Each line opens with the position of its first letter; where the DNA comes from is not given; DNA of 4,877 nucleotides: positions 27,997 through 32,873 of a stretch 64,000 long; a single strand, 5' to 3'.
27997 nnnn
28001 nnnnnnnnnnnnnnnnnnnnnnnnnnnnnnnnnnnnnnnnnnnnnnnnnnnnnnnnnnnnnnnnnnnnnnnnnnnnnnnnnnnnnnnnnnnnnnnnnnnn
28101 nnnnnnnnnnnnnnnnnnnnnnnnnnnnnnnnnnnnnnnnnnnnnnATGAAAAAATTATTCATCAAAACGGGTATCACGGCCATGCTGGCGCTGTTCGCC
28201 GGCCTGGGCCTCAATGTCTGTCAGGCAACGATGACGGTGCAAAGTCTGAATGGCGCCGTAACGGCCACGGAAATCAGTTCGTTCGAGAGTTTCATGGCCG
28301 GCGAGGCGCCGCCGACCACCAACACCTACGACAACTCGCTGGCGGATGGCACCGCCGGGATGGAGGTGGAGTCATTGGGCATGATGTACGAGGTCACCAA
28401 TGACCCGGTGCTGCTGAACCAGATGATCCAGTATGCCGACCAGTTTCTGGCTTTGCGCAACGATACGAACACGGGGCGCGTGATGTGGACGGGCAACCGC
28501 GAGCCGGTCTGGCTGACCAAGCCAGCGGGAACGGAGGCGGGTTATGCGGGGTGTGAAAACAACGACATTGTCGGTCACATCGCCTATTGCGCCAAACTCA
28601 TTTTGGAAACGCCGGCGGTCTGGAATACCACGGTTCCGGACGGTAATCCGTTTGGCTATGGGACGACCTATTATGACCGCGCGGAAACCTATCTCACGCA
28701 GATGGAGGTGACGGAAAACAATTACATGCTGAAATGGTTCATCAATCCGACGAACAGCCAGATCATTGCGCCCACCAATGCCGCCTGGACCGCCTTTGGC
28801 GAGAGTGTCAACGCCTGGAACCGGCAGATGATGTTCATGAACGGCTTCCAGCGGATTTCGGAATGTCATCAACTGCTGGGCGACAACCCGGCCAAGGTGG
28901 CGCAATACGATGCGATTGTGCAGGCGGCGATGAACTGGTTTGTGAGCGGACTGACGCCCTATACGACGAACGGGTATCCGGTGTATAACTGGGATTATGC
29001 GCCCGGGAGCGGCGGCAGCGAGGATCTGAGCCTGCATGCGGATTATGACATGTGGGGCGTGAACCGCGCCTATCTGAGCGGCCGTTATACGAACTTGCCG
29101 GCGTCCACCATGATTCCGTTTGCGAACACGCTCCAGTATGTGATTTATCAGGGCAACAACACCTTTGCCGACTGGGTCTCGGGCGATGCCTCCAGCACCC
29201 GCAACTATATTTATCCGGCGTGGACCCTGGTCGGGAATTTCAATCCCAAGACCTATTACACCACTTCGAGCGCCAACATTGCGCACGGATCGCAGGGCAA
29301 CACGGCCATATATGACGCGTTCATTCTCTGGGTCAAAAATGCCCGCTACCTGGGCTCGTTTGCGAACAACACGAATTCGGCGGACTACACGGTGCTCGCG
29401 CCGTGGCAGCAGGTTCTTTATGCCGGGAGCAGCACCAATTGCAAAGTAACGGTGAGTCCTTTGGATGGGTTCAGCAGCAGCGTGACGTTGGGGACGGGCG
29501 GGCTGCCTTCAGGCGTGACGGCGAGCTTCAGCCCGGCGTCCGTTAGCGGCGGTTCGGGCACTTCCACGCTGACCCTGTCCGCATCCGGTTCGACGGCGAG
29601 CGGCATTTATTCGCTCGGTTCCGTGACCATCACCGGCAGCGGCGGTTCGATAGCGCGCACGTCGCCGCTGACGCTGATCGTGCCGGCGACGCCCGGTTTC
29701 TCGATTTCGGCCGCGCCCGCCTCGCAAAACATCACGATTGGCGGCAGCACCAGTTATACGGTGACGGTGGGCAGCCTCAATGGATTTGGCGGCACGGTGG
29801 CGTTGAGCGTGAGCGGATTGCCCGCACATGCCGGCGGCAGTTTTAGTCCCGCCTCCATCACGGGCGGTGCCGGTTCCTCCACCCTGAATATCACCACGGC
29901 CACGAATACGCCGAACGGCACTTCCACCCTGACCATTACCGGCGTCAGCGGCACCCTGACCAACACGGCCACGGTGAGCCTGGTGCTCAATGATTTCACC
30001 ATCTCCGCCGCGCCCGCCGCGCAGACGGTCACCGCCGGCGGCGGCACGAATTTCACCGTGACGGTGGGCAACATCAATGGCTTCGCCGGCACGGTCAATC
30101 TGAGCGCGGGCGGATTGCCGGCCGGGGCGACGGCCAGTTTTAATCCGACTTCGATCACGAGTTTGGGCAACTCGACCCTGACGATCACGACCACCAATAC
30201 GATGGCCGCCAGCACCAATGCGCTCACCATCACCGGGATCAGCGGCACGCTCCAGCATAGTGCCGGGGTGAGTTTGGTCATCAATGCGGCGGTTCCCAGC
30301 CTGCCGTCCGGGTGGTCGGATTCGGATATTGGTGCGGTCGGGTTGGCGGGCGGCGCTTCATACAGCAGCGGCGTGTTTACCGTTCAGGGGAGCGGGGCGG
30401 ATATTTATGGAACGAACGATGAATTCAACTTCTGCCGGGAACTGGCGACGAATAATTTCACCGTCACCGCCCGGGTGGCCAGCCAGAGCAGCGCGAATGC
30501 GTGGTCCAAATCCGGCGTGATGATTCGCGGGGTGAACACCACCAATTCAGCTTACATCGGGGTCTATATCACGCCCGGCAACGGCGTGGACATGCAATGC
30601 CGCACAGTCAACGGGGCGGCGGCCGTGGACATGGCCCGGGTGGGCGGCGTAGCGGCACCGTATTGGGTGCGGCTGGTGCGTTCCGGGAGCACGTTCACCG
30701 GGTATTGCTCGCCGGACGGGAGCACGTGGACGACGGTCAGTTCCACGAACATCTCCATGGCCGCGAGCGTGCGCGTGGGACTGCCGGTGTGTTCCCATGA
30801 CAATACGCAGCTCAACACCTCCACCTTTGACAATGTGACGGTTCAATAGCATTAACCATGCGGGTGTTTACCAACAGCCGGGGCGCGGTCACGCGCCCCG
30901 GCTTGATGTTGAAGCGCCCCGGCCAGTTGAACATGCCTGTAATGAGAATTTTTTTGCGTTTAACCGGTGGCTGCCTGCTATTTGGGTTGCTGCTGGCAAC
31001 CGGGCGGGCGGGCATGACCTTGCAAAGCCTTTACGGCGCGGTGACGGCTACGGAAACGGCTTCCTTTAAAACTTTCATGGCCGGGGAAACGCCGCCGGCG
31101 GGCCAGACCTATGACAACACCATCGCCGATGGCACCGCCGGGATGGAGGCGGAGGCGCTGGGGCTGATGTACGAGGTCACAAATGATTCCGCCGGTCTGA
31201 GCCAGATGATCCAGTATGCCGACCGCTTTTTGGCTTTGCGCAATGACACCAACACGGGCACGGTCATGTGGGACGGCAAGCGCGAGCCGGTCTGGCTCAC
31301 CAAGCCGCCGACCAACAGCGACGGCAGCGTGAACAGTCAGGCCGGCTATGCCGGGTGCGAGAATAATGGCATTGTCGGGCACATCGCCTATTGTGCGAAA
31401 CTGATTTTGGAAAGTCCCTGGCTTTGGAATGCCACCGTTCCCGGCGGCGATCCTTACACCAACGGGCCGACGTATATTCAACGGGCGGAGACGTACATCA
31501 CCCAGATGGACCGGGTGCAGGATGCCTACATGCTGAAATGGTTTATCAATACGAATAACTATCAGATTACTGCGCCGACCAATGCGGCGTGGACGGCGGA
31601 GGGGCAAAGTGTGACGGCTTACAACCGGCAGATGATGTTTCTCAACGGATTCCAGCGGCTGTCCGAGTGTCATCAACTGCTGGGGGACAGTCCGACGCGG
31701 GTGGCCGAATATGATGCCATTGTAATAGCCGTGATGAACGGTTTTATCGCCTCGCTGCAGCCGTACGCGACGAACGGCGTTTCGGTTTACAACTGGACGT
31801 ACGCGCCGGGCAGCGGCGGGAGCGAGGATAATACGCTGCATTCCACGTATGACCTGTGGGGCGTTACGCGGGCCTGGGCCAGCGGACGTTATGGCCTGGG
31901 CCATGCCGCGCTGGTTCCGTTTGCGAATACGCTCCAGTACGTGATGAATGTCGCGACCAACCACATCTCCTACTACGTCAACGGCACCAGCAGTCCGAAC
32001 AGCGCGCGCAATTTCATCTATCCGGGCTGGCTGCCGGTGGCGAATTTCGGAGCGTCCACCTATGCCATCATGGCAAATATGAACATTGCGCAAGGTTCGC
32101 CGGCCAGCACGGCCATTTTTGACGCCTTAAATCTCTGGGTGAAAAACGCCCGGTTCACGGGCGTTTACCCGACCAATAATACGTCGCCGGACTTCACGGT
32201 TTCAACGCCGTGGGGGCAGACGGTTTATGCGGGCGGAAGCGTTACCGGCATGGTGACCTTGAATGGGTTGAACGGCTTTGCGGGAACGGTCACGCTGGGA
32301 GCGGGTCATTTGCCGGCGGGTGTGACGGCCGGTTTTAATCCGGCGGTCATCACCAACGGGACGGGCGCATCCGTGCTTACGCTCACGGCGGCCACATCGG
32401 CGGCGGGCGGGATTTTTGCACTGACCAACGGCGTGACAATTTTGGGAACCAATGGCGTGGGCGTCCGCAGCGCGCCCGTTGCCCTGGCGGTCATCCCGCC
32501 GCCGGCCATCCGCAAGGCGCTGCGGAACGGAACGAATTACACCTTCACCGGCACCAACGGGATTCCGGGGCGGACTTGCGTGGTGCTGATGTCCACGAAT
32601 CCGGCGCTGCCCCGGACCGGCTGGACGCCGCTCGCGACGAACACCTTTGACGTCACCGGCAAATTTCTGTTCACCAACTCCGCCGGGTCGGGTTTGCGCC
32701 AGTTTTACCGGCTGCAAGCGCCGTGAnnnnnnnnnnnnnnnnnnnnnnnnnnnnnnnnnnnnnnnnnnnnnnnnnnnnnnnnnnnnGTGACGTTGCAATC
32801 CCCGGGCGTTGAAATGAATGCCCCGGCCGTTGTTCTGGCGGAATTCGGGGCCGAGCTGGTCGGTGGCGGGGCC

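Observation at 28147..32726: Tandem paralogs sharing an unassigned ~420 aa secreted domain with shuffled C-terminal modules: candidate new carbohydrate-active enzyme family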

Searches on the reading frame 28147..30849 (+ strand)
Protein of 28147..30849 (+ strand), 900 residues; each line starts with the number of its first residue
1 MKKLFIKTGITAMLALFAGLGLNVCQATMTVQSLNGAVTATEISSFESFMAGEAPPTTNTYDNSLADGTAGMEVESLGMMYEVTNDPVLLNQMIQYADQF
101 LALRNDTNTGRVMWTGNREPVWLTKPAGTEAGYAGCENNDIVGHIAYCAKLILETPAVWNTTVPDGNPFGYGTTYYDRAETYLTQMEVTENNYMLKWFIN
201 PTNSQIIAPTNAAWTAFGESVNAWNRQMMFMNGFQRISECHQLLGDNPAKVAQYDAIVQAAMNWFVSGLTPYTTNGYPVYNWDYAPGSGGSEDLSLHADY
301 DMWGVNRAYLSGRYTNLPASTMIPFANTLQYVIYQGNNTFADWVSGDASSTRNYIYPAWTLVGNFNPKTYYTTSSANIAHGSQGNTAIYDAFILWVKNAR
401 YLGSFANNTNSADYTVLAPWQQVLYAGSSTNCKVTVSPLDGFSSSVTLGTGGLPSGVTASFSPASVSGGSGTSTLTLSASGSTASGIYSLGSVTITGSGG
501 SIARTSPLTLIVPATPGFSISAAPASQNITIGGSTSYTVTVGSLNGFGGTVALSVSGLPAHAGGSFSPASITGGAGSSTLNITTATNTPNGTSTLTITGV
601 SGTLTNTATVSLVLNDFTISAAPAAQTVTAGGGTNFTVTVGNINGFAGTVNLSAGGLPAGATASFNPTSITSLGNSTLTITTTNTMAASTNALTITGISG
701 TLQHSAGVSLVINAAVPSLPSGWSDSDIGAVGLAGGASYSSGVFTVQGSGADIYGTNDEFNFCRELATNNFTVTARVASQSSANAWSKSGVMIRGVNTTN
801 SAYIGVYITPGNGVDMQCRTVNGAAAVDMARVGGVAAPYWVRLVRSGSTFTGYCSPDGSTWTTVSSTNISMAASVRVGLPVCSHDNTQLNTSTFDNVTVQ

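Call 6: search_protein_families(library=pfam, proteins=[window:28147-30846:+], max_evalue=1)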
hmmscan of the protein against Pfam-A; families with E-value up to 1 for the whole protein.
window:28147-30846:+ (900 aa): 1 family
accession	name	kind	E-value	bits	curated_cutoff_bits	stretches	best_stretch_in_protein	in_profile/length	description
PF07081.18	DUF1349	-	2.2e-08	34.4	32.4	1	765-899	44-176/179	Protein of unknown function (DUF1349)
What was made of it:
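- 30289..30849 (+): ORF A C-terminal ConA-like domain (DUF1349; Pfam match on residues 765-899) and stop codon. Pfam PF07081, E 2.2e-8, 34.4 bits against a cutoff of 32.4 (call 6).
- On DUF1349 (PF07081; C-terminus of ORF A): 34.4 bits against 32.4, E 2.2e-8, residues 765-899, profile positions 44-176 of 179 (call 6).
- Checked: A then has a DUF1349 ConA-like domain (Pfam PF07081, 34.4 bits against a cutoff of 32.4, residues 765-899; call 6).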

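Call 7: search_protein_families(library=ncbifam, proteins=[window:28147-30846:+], max_evalue=1)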
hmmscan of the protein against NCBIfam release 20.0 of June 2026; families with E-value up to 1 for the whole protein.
window:28147-30846:+ (900 aa): 1 family
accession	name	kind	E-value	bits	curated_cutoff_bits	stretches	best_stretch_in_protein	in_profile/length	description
NF058595.1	invert_tail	domain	0.00038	20.8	37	1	573-614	71-112/113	lipo-invert putative C-terminal anchoring domain-containing protein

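Call 40: list_cluster_members(proteins=[L020:9932-11155:+, L011:9896-11146:+, window:28147-30846:+, window:30933-32723:+, P0075, P0102])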
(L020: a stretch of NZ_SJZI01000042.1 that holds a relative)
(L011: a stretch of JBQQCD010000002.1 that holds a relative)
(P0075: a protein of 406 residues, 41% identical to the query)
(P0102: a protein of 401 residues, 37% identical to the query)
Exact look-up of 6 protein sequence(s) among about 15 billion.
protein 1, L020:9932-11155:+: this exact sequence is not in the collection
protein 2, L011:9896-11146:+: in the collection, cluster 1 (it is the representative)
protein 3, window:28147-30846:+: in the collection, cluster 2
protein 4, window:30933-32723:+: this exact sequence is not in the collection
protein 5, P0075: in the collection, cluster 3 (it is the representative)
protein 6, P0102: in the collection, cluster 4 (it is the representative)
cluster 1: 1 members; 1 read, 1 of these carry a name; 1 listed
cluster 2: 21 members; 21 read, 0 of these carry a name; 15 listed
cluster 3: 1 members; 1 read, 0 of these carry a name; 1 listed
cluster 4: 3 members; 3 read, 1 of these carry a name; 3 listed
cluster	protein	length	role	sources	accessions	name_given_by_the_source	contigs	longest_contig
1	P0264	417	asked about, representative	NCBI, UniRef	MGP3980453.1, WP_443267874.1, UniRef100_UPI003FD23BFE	hypothetical protein [Streptomyces sp. KR80] | hypothetical protein n=1 Tax=Streptomyces sp. KR80 TaxID=3457426 RepID=UPI003FD23BFE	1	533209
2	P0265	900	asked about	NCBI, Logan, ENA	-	-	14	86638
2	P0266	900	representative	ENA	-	-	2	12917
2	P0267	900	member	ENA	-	-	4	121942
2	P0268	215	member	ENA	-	-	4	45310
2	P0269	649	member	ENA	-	-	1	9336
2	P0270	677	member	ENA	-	-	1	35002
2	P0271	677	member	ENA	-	-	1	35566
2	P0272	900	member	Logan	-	-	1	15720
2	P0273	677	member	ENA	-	-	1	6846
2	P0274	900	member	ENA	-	-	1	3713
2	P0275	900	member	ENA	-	-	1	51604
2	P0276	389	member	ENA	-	-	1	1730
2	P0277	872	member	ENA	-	-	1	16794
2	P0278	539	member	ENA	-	-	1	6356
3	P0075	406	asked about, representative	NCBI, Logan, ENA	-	-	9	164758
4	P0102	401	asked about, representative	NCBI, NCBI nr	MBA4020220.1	MAG: hypothetical protein C0483_23920 [Pirellula sp.] | hypothetical protein [Pirellula sp.]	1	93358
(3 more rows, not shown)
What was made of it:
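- RefSeq PGAP names the Streptomyces member 'hypothetical protein' (call 40).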

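Call 49: find_encoding_contigs(protein=window:28147-30849:+, flank=3000, max_places=4)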
Protein window:28147-30849:+ (900 aa): 17 contigs read that carry it; 2 places shown.
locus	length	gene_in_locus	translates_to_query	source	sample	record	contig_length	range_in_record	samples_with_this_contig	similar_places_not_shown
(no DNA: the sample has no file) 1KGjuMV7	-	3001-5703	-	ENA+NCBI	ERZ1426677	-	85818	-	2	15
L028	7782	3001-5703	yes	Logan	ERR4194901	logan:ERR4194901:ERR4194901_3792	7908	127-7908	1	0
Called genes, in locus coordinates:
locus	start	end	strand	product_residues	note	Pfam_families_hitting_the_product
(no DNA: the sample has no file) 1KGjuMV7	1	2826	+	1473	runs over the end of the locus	PF12951:PATR (weak)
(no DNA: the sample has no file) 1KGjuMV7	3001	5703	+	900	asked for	PF07081:DUF1349 (weak)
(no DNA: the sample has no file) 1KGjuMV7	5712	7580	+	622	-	-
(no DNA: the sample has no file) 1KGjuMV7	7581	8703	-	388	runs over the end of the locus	PF03629:SASA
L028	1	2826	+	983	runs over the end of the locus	?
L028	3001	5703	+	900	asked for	PF07081:DUF1349 (weak)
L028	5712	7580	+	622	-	-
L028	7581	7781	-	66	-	?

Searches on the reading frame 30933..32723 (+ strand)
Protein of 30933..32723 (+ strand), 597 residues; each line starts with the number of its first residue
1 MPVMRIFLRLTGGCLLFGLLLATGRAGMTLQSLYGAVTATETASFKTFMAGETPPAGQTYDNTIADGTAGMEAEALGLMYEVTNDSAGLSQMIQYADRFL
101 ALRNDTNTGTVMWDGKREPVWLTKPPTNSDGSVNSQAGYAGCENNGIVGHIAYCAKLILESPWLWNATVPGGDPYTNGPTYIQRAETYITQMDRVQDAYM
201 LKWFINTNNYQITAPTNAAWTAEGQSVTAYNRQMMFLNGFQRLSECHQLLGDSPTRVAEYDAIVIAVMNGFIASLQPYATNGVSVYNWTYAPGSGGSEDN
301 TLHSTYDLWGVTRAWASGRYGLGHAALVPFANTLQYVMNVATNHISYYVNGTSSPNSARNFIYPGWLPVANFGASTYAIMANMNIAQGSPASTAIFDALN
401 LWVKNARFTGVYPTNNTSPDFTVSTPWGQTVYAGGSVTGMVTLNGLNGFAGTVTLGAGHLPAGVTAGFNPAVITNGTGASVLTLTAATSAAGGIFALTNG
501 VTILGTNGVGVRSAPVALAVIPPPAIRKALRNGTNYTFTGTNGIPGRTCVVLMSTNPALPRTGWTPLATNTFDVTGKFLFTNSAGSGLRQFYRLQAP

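Call 6: search_protein_families(library=pfam, proteins=[window:30933-32723:+], max_evalue=1)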
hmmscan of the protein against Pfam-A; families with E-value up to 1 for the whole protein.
window:30933-32723:+ (597 aa): 0 families

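Call 7: search_protein_families(library=ncbifam, proteins=[window:30933-32723:+], max_evalue=1)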
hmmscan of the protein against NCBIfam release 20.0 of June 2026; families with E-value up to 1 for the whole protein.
window:30933-32723:+ (597 aa): 1 family
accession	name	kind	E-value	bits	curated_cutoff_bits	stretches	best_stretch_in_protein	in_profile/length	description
NF038150.1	lanthi_synth_IV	equivalog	0.098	10.9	650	1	21-114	558-650/851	class IV lanthionine synthetase LanL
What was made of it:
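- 32499..32726 (+): ORF B C-terminal 'FYR' tail (about residues 523-597), a small Ig-like beta-sandwich ending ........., and stop codon. No Pfam or NCBIfam hit (calls 6, 7).
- There is a faint NCBIfam hit to the LanC-like part of LanL (E 0.098; call 7).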

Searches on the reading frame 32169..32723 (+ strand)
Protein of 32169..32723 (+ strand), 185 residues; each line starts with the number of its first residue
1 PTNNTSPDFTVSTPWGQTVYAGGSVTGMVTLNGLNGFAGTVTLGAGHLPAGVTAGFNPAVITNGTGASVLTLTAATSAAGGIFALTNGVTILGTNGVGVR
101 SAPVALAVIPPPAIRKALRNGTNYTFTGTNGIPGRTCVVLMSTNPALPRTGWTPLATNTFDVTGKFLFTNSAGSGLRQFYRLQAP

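Call 66: predict_structure(alignment_id=A7)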
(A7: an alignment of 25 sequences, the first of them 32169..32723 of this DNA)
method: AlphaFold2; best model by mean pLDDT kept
length: 185 residues; sequences in the alignment: 25
mean_pLDDT: 91.8   pTM: 0.79
mean pLDDT of the five models: 91.8, 91.5, 91.2, 90.4, 85.1
residues with pLDDT >= 90: 146; 70-90: 33; 50-70: 6; < 50: 0
segments of 3 or more residues with pLDDT < 50: none
pLDDT, mean of each block of 10 residues (from residue 1): 79 93 95 94 97 98 96 94 89 96 94 91 91 90 92 93 92 80 86
secondary structure, 60 per line:
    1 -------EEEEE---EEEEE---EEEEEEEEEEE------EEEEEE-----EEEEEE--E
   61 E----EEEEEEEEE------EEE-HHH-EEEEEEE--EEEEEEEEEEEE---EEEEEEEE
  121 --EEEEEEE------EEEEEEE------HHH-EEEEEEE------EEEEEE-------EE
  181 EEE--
elements in order: E8-12 E16-20 E24-34 E41-46 E52-57 E66-74 E81-83 E89-95 E98-109 E113-120 E123-129 E136-142 E153-159 E166-171 E179-183
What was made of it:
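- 32169..32498 (+): ORF B Ig-like repeat (about residues 413-522). AF2 model of B 413-597, pLDDT 91.8, with a first beta-sandwich on model residues 8-109 (call 66).
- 32499..32726 (+): AF2 strands on model residues 113-183 (call 66).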

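Call 68: fold_search(model_id=the predicted structure, library=pdb)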
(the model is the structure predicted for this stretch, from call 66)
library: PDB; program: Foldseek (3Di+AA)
matches with E <= 10: 1994; with E <= 0.001: 26
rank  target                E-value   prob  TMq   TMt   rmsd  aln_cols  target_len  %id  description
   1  4pgz_A                2.8e-05  1.00  0.36  0.35  10.0       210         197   11  Structural basis of KIT activation by oncogenic mutations in the extracellular region reveals a zipper-like mechanism  (released 2015-03-18)
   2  6pcu_E                8.1e-05  1.00  0.29  0.24  18.5       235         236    9  VP8* of a G2P[4] human rotavirus in complex with scFv antibody 9 (released 2019-09-04)
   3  7zgj_A                1.4e-04  1.00  0.32  0.13   9.4       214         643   14  Trypanosoma brucei gambiense ISG65 in complex with human complement component C3 (released 2023-04-05)
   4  8za9_E                1.5e-04  1.00  0.41  0.18  10.3       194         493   15  Cryo-EM structure of HBMBPP-BTN2A1-BTN3A1 complex (released 2025-04-30)
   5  1eut                  1.9e-04  1.00  0.44  0.15  12.8       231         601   14  SIALIDASE, LARGE 68KD FORM, COMPLEXED WITH GALACTOSE (released 1997-01-11)
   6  6pcu_B                2.2e-04  1.00  0.28  0.23  18.3       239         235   10  VP8* of a G2P[4] human rotavirus in complex with scFv antibody 9 (released 2019-09-04)
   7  7sqc_F1               2.4e-04  1.00  0.38  0.18   8.5       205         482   11  Ciliary C1 central pair apparatus isolated from Chlamydomonas reinhardtii (released 2022-04-13)
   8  8dy5_A                2.6e-04  1.00  0.32  0.25  18.3       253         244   11  Crystal Structure of spFv CAT2200 LH in complex with IL-17A (released 2023-05-03)
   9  9jqp_E                3.1e-04  1.00  0.39  0.36  10.3       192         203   14  Cryo-EM structure of the HMBPP-primed BTN3A1-BTN3A2-BTN2A1 in complex with agonist antibody TH001 (released 2025-06-18)
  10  6e63_C                3.1e-04  1.00  0.32  0.29  15.3       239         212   11  Crystal structure of malaria transmission-blocking antigen Pfs48/45 6C in complex with antibody TB31F (released 2018-11-28)
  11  6blh_L                3.3e-04  1.00  0.32  0.28  13.7       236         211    9  RSV G central conserved region bound to Fab CB017.5 (released 2018-02-28)
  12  9c6y_B                3.5e-04  1.00  0.31  0.27  12.1       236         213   10  Crystal structure of SARS-CoV-2 XBB.1.5 RBD bound to COV2-3906 Fab (released 2025-10-08)
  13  7n4m_L                3.8e-04  1.00  0.32  0.29  12.0       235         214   10  Crystal structure of SARS-CoV-2 receptor binding domain in complex with neutralizing human antibody WRAIR-2151. (released 2021-11-10)
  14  3pv7_A                4.5e-04  1.00  0.36  0.32  11.2       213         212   13  Crystal structure of NKp30 ligand B7-H6 (released 2011-03-16)
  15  6k4z_B                4.5e-04  1.00  0.31  0.26  18.2       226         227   12  Single-chain Fv antibody of C6 COMPLEXED WITH 2-(4-HYDROXY-3-NITROPHENYL)ACETIC ACID (released 2019-09-18)
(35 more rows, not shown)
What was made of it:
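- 32169..32498 (+): Foldseek matches Ig-like domains (call 68).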
